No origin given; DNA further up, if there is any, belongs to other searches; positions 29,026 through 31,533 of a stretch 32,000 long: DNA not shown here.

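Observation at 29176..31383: Exported fusion of a glycoside-hydrolase-like TIM barrel, pseudomurein-binding repeats and a Pei-like transglutaminase core: candidate dual-activity pseudomurein remodelling enzyme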

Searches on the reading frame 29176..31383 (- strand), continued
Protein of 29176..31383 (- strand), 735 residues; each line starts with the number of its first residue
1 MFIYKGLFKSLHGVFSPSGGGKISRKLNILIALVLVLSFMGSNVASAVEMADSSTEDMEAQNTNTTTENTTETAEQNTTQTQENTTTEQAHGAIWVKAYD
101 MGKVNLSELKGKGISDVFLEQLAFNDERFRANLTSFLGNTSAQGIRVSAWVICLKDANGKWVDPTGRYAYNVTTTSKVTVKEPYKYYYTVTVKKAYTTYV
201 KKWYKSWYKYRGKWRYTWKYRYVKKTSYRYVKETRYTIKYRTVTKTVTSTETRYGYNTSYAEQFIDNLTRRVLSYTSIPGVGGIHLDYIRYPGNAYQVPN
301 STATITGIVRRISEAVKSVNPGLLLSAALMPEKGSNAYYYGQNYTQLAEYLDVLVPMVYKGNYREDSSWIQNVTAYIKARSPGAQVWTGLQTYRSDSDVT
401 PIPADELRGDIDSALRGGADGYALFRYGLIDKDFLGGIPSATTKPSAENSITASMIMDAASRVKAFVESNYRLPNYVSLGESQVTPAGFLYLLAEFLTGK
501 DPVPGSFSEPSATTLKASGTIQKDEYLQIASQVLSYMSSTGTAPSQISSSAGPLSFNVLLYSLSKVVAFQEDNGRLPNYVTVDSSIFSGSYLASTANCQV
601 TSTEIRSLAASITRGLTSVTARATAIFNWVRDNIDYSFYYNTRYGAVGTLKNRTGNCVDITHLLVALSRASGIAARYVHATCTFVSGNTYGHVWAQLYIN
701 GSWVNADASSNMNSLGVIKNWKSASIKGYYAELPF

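Call 6: find_homologous_proteins(query=window:29176-31383:-, max_evalue=0.001)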
Query window:29176-31383:- (735 aa): 388 proteins with E <= 0.001 among 8000 candidates; the best 120 are listed.
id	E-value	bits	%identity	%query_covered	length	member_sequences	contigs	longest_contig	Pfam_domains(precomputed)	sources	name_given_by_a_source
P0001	0.0e+0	1553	94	100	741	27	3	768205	PF09373.16,PF13200.13,PF01841.26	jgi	-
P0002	0.0e+0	1330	83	96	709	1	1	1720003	PF09373.16,PF13200.13,PF01841.26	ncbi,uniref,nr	ncbi:conserved hypothetical protein [Methanothermobacter sp. CaT2]|uniref:pseudomurein-binding repea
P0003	0.0e+0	1299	82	95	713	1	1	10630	PF09373.16,PF01841.26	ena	-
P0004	0.0e+0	1254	79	95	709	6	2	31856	PF09373.16,PF01841.26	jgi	jgi:hypothetical protein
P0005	0.0e+0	1235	77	95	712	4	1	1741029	PF09373.16,PF13200.13,PF01841.26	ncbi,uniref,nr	ncbi:hypothetical protein FVF72_00565 [Methanothermobacter sp. KEPCO-1]|uniref:pseudomurein-binding 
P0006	0.0e+0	1214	77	45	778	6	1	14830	PF09373.16,PF01841.26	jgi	-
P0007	0.0e+0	1202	74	95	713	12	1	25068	PF09373.16,PF01841.26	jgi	-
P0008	0.0e+0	1189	74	99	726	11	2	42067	PF09373.16,PF01841.26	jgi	-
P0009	3.4e-290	982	80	64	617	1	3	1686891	PF09373.16,PF01841.26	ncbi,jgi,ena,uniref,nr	ncbi:Conserved protein {ECO:0000313/EMBL:AAB84863,1} [Methanothermobacter wolfeii]|uniref:pseudomure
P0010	8.2e-290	981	79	64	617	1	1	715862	PF09373.16,PF01841.26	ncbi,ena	-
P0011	2.8e-220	751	51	65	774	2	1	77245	PF09373.16,PF01841.26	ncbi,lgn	-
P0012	1.5e-217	742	51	69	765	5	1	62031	PF09373.16,PF01841.26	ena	-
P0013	7.1e-217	740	50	65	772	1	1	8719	PF09373.16,PF01841.26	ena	-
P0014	3.0e-216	738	51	43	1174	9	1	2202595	PF09373.16,PF15462.12,PF13200.13,PF01841.26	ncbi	ncbi:pseudomurein-binding repeat-containing protein [Methanobacterium movens]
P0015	3.1e-214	731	51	69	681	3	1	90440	PF09373.16,PF01841.26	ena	-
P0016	3.5e-204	698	49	89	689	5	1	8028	PF09373.16,PF01841.26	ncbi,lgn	-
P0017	3.4e-202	692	49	91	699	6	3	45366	PF09373.16,PF13200.13,PF01841.26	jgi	jgi:hypothetical protein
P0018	3.2e-199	682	49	94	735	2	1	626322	PF09373.16,PF13200.13,PF01841.26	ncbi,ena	-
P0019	1.1e-197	677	46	44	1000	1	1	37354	PF02638.22,PF09373.16,PF00704.35,PF13200.13,PF01841.26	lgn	-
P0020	2.6e-183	629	45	93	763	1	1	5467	PF09373.16,PF13200.13,PF01841.26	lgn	-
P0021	1.8e-181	623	47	40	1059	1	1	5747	PF02638.22,PF09373.16,PF00704.35,PF13200.13,PF01841.26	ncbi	-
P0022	1.0e-179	617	43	99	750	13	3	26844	PF09373.16,PF13200.13,PF01841.26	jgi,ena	jgi:hypothetical protein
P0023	7.6e-178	611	49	90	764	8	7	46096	PF09373.16,PF13200.13,PF01841.26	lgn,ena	-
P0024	1.9e-177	610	44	96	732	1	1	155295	PF09373.16,PF13200.13,PF01841.26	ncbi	ncbi:MAG: transglutaminase domain-containing protein [Methanomicrobiales archaeon]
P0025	1.9e-176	606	44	90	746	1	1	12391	PF02638.22,PF09373.16,PF13200.13,PF01841.26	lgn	-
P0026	2.1e-176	606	47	90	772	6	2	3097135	PF09373.16,PF12386.14,PF00704.35,PF13200.13,PF01841.26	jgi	jgi:transglutaminase-like putative cysteine protease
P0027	6.5e-176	605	46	39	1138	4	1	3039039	PF02638.22,PF09373.16,PF13200.13,PF01841.26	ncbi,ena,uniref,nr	ncbi:pseudomurein-binding repeat-containing protein [uncultured Methanobacterium sp.]|uniref:pseudom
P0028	4.5e-175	602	48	88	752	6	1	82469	PF09373.16,PF13200.13,PF01841.26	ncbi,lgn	ncbi:Transglutaminase-like superfamily protein [anaerobic digester metagenome]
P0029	2.2e-173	596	45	87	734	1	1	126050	PF09373.16,PF13200.13,PF01841.26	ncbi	ncbi:MAG: transglutaminase domain-containing protein [Methanomicrobiales archaeon]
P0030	2.4e-173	596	44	93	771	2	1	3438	PF09373.16,PF13200.13,PF01841.26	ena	-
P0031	4.5e-172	592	44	90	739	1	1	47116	PF02638.22,PF09373.16,PF13200.13,PF01841.26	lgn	-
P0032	8.7e-172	591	45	87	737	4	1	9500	PF09373.16,PF13200.13,PF01841.26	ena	-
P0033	4.7e-171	589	41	98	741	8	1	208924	PF09373.16,PF13200.13,PF01841.26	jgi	-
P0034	1.3e-170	587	44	91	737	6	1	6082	PF09373.16,PF13200.13,PF01841.26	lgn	-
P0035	4.1e-169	582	43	92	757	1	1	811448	PF09373.16,PF13200.13,PF01841.26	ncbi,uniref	ncbi:transglutaminase domain-containing protein [Methanobacterium oryzae]|uniref:transglutaminase do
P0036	2.6e-168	580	47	39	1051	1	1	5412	PF09373.16,PF13200.13,PF01841.26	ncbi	-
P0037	1.5e-167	577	44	93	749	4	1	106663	PF02638.22,PF09373.16,PF13200.13,PF01841.26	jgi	-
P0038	1.9e-166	573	43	92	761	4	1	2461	PF09373.16,PF01841.26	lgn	-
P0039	2.1e-166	573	45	91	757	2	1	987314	PF09373.16,PF01841.26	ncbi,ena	-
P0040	5.4e-165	569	46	88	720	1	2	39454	PF09373.16,PF12386.14,PF13200.13,PF01841.26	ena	-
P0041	3.9e-162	559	45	89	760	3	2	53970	PF09373.16,PF12386.14,PF00704.35,PF01841.26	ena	-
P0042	4.2e-162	559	46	38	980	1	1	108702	PF02638.22,PF09373.16,PF13200.13,PF01841.26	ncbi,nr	ncbi:pseudomurein-binding repeat-containing protein [Methanobacterium formicicum]|nr:pseudomurein-bi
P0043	2.1e-161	557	41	99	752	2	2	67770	PF09373.16,PF13200.13,PF01841.26,PF04473.19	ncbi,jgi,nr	ncbi:MAG: hypothetical protein FJ150_00430 [Euryarchaeota archaeon]|nr:hypothetical protein [Euryarc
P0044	6.0e-161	555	42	92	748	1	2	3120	PF09373.16,PF13200.13,PF01841.26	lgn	-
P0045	2.1e-160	553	45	87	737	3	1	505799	PF09373.16,PF13200.13,PF01841.26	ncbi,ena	-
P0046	3.5e-160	553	40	98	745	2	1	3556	PF02638.22,PF09373.16,PF12386.14,PF13200.13,PF01841.26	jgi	-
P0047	5.2e-160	552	45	91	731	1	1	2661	PF02638.22,PF09373.16,PF13200.13,PF01841.26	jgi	jgi:Transglutaminase-like enzymes, putative cysteine proteases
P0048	8.0e-160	552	45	90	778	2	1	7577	PF09373.16,PF12386.14,PF13200.13,PF01841.26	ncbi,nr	ncbi:MAG TPA: pseudomurein-binding repeat-containing protein [Methanobacterium sp.]|nr:pseudomurein-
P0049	1.2e-159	551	42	98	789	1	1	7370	PF09373.16,PF12386.14,PF13200.13,PF01841.26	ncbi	-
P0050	1.3e-159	551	42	98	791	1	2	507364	PF09373.16,PF12386.14,PF13200.13,PF01841.26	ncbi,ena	-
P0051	4.5e-159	549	42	93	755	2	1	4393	PF09373.16,PF13200.13,PF01841.26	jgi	-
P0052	1.8e-158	547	42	97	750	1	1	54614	PF09373.16,PF13200.13,PF01841.26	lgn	-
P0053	3.2e-158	546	43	90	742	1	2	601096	PF02638.22,PF09373.16,PF13200.13,PF01841.26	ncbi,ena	-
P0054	2.2e-157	543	45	90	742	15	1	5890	PF02638.22,PF09373.16,PF13200.13,PF01841.26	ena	-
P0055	4.1e-157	543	43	93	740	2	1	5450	PF02638.22,PF09373.16,PF13200.13,PF01841.26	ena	-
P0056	2.0e-156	540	43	97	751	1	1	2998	PF09373.16,PF13200.13,PF01841.26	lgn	-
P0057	9.7e-156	538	48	38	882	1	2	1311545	PF02638.22,PF09373.16,PF13200.13,PF01841.26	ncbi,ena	-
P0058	1.0e-155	538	45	93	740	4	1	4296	PF09373.16,PF13200.13,PF01841.26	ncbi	-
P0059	1.2e-155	538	43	91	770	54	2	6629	PF09373.16,PF13200.13,PF01841.26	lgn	-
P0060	2.7e-155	537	45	92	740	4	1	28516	PF09373.16,PF13200.13,PF01841.26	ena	-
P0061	3.7e-155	536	45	92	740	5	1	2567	PF09373.16,PF13200.13,PF01841.26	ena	-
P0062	4.0e-155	536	42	97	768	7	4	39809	PF09373.16,PF01841.26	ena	-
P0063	7.2e-155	535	42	91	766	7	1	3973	PF09373.16,PF13200.13,PF01841.26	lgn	-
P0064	1.1e-154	535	41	91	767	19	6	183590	PF09373.16,PF13200.13,PF01841.26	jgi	-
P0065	1.5e-154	534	44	91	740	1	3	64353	PF09373.16,PF13200.13,PF01841.26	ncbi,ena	-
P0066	4.2e-154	533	43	44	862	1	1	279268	PF02638.22,PF09373.16,PF12386.14,PF13200.13,PF01841.26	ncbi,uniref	ncbi:pseudomurein-binding repeat-containing protein [Methanobacterium sp.]|uniref:pseudomurein-bindi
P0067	1.6e-153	531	40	97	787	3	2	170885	PF09373.16,PF13200.13,PF01841.26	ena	-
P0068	1.9e-153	530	45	91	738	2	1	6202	PF02638.22,PF09373.16,PF13200.13,PF01841.26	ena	-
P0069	2.5e-153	530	43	91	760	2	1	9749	PF09373.16,PF13200.13,PF01841.26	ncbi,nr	ncbi:MAG: pseudomurein-binding repeat-containing protein [Methanobacteriaceae archaeon]|nr:pseudomur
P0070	4.3e-153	529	42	60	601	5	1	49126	PF13200.13,PF01841.26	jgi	-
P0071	4.9e-153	529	43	94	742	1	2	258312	PF02638.22,PF09373.16,PF13200.13,PF01841.26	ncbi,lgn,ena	-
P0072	7.3e-153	529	45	39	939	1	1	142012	PF02638.22,PF09373.16,PF12386.14,PF13200.13,PF01841.26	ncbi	ncbi:MAG: pseudomurein-binding repeat-containing protein [Methanobacterium sp.]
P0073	7.7e-153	528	45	43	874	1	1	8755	PF02638.22,PF09373.16,PF12386.14,PF13200.13,PF01841.26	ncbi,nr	ncbi:MAG TPA: pseudomurein-binding repeat-containing protein [Methanobacterium sp.]|nr:pseudomurein-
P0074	8.8e-153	528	44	91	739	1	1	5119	PF09373.16,PF00704.35,PF13200.13,PF01841.26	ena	-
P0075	4.7e-152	526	44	92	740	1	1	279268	PF09373.16,PF13200.13,PF01841.26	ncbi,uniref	ncbi:transglutaminase domain-containing protein [Methanobacterium sp.]|uniref:transglutaminase domai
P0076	4.7e-152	526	43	41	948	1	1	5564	PF09373.16,PF12386.14,PF13200.13,PF01841.26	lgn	-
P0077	6.9e-152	525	41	98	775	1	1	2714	PF09373.16,PF12386.14,PF13200.13,PF01841.26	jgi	jgi:transglutaminase-like putative cysteine protease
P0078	1.0e-151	525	48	39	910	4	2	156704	PF02638.22,PF09373.16,PF13200.13,PF01841.26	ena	-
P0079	1.1e-151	525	41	92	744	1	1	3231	PF02638.22,PF09373.16,PF13200.13,PF01841.26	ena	-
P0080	1.4e-151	524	43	94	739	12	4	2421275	PF09373.16,PF13200.13,PF01841.26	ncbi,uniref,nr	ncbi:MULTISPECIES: transglutaminase domain-containing protein [Methanobacterium]|uniref:Glycosyl hyd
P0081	2.9e-151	523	47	38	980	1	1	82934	PF11005.14,PF02638.22,PF09373.16,PF13200.13,PF01841.26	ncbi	-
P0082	2.1e-150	520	46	73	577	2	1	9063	PF09373.16,PF13200.13,PF01841.26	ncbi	-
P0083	2.2e-150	520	46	40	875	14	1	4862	PF02638.22,PF09373.16,PF12386.14,PF13200.13,PF01841.26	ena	-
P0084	2.2e-150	520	40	93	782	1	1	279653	PF09373.16,PF13200.13,PF01841.26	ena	-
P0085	3.4e-150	520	44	40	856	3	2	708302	PF02638.22,PF09373.16,PF12386.14,PF13200.13,PF01841.26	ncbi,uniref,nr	ncbi:pseudomurein-binding repeat-containing protein [Methanobacterium sp. A39]|uniref:Transglutamina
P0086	2.3e-149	517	48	51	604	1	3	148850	PF13200.13,PF01841.26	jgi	jgi:transglutaminase-like putative cysteine protease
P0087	2.5e-149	517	41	42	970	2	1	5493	PF09373.16,PF12386.14,PF13200.13,PF01841.26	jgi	jgi:hypothetical protein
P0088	1.0e-148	515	43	91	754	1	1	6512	PF09373.16,PF12386.14,PF00704.35,PF13200.13,PF01841.26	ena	-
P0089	2.0e-147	511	40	58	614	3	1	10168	PF13200.13,PF01841.26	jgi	-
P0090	3.3e-147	510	48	64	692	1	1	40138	PF02638.22,PF09373.16,PF13200.13,PF01841.26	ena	-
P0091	6.5e-147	509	41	93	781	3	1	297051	PF09373.16,PF13200.13,PF01841.26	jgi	jgi:transglutaminase-like putative cysteine protease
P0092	8.1e-147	509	43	38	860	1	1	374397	PF09373.16,PF12386.14,PF13200.13,PF01841.26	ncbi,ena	-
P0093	5.2e-146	506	42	93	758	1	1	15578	PF09373.16,PF13200.13,PF01841.26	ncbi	-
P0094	7.7e-146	505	42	89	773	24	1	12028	PF09373.16,PF13200.13,PF01841.26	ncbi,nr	ncbi:MAG: hypothetical protein KO275_02960 [Methanobacterium sp.]|nr:hypothetical protein [Methanoba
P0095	8.4e-146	505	47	64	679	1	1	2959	PF02638.22,PF09373.16,PF13200.13,PF01841.26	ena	-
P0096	2.9e-145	503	48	64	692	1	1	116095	PF02638.22,PF09373.16,PF13471.13,PF00704.35,PF13200.13,PF01841.26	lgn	-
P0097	6.8e-145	502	47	64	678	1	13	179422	PF02638.22,PF09373.16,PF13200.13,PF01841.26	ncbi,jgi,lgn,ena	jgi:hypothetical protein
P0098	1.1e-144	502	47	64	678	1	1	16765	PF02638.22,PF09373.16,PF13200.13,PF01841.26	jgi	jgi:hypothetical protein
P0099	4.5e-144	499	47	64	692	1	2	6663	PF02638.22,PF09373.16,PF13200.13,PF01841.26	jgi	jgi:hypothetical protein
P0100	5.5e-144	499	41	93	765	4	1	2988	PF02638.22,PF09373.16,PF13200.13,PF01841.26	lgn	-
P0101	8.0e-144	499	47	64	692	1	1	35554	PF02638.22,PF09373.16,PF13200.13,PF01841.26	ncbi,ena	-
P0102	1.6e-143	498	47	64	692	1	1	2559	PF02638.22,PF09373.16,PF13200.13,PF01841.26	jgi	-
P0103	2.3e-143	497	51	39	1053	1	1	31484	PF13205.13,PF01191.25,PF02638.22,PF09373.16,PF12386.14,PF00704.35,PF13200.13,PF01841.26,PF04234.19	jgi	jgi:transglutaminase-like putative cysteine protease/methionine-rich copper-binding protein CopC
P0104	3.9e-143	496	44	51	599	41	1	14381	PF13200.13,PF01841.26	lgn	-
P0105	8.3e-143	495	48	64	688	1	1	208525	PF02638.22,PF09373.16,PF13200.13,PF01841.26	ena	-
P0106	1.0e-142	495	38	97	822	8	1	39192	PF09373.16,PF13200.13,PF01841.26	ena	-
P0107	3.0e-142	493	40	92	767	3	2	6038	PF09373.16,PF13200.13,PF01841.26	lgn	-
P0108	1.2e-141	491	45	76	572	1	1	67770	PF09373.16,PF13200.13,PF01841.26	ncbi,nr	ncbi:MAG: hypothetical protein FJ150_00435, partial [Euryarchaeota archaeon]|nr:hypothetical protein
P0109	1.5e-141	491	40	94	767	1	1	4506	PF09373.16,PF13200.13,PF01841.26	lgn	-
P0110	4.9e-141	489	41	93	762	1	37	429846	PF09373.16,PF13200.13,PF01841.26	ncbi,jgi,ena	jgi:transglutaminase-like putative cysteine protease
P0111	9.8e-141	488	41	91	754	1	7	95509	PF09373.16,PF13200.13,PF01841.26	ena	-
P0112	1.4e-140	488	43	44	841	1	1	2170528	PF09373.16,PF13200.13,PF01841.26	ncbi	-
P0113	2.8e-140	487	48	64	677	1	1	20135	PF02638.22,PF09373.16,PF12386.14,PF00704.35,PF13200.13,PF01841.26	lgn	-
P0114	3.1e-140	487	49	62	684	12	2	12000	PF02638.22,PF09373.16,PF13200.13,PF01841.26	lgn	-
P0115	2.4e-139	484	41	91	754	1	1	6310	PF09373.16,PF13200.13,PF01841.26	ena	-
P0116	2.8e-139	484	38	59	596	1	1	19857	PF13200.13,PF01841.26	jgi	-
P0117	2.7e-138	480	41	60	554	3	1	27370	PF13200.13,PF01841.26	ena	-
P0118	8.8e-138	479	41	91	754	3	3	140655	PF09373.16,PF13200.13,PF01841.26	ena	-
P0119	1.8e-137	478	49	62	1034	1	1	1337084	PF13205.13,PF09373.16,PF12386.14,PF13200.13,PF01841.26,PF04234.19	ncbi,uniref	ncbi:Ig-like domain-containing protein [Methanobacterium oryzae]|uniref:Ig-like domain-containing pr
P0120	3.2e-137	477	47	62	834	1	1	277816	PF09373.16,PF12386.14,PF13200.13,PF01841.26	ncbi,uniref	ncbi:pseudomurein-binding repeat-containing protein [Methanobacterium oryzae]|uniref:pseudomurein-bi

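Call 55: find_encoding_contigs(protein=P0002, flank=8000, max_places=3)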
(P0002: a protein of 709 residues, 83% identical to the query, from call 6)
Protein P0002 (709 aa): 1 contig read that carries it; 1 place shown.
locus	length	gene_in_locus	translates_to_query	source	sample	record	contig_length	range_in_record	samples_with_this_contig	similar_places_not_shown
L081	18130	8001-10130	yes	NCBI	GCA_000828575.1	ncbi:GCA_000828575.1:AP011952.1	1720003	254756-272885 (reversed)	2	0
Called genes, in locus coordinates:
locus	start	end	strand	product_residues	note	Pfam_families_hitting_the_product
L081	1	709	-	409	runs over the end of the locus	PF13439:Glyco_transf_4, PF13579:Glyco_trans_4_4, PF00534:Glycos_transf_1, PF13692:Glyco_trans_1_4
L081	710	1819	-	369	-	PF04464:Glyphos_transf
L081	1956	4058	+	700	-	PF16927:HisKA_7TM (weak), PF07568:HisKA_2, PF13581:HATPase_c_2, PF02518:HATPase_c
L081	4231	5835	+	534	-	PF09373:PMBR, PF01841:Transglut_core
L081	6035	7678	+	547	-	PF00999:Na_H_Exchanger, PF02254:TrkA_N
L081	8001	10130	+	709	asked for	PF13200:DUF4015 (weak), PF09373:PMBR, PF01841:Transglut_core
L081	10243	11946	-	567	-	PF07536:HWE_HK (weak), PF07568:HisKA_2, PF13581:HATPase_c_2, PF02518:HATPase_c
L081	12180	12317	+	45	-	-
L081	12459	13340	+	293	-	PF07224:Chlorophyllase, PF12697:Abhydrolase_6 (weak)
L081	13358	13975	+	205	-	-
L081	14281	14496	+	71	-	-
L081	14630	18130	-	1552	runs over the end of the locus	PF02514:CobN-Mg_chel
